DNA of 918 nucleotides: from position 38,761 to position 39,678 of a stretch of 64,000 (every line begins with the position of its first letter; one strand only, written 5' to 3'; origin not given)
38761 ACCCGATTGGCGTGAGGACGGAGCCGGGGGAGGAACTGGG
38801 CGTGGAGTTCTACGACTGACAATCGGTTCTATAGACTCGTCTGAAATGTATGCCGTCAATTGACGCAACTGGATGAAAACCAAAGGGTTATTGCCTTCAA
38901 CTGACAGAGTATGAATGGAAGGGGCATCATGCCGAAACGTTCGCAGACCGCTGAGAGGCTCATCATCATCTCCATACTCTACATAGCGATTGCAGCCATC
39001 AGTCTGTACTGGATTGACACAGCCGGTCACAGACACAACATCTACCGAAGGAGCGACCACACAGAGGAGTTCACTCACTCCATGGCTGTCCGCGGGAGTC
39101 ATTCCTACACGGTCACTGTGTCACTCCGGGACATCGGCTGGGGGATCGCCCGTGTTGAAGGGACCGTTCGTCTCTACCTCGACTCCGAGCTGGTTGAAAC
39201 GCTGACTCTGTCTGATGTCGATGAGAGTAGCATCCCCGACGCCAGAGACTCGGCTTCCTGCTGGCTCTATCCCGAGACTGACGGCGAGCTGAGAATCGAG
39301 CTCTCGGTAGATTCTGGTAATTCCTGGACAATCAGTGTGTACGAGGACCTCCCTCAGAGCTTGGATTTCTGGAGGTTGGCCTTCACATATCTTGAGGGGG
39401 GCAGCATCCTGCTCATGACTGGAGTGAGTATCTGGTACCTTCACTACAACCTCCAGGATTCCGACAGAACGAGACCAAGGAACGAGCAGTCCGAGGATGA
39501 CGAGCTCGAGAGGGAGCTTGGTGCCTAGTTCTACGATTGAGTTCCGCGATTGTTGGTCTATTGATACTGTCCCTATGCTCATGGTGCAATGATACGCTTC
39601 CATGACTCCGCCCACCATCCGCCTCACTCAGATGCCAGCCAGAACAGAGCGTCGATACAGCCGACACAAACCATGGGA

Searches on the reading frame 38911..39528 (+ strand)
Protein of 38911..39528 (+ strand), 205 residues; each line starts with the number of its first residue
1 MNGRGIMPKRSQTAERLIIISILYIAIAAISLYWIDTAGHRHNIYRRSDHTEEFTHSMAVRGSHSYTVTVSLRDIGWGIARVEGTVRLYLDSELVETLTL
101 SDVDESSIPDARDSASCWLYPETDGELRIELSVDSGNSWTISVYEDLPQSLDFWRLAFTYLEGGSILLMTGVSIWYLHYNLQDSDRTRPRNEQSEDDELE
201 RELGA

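Call 7: search_protein_families(library=pfam, proteins=[window:38911-39528:+], max_evalue=0.01)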
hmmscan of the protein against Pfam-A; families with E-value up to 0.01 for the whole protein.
window:38911-39528:+ (205 aa): 1 family
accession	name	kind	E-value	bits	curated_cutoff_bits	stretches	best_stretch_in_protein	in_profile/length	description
PF06853.17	DUF1249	-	0.0011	19.3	25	1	47-102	17-75/116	Protein of unknown function (DUF1249)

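Call 117: search_protein_families(library=ncbifam, proteins=[window:38911-39528:+], max_evalue=0.01)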
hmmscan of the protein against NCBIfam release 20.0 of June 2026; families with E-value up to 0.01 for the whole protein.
window:38911-39528:+ (205 aa): 0 families
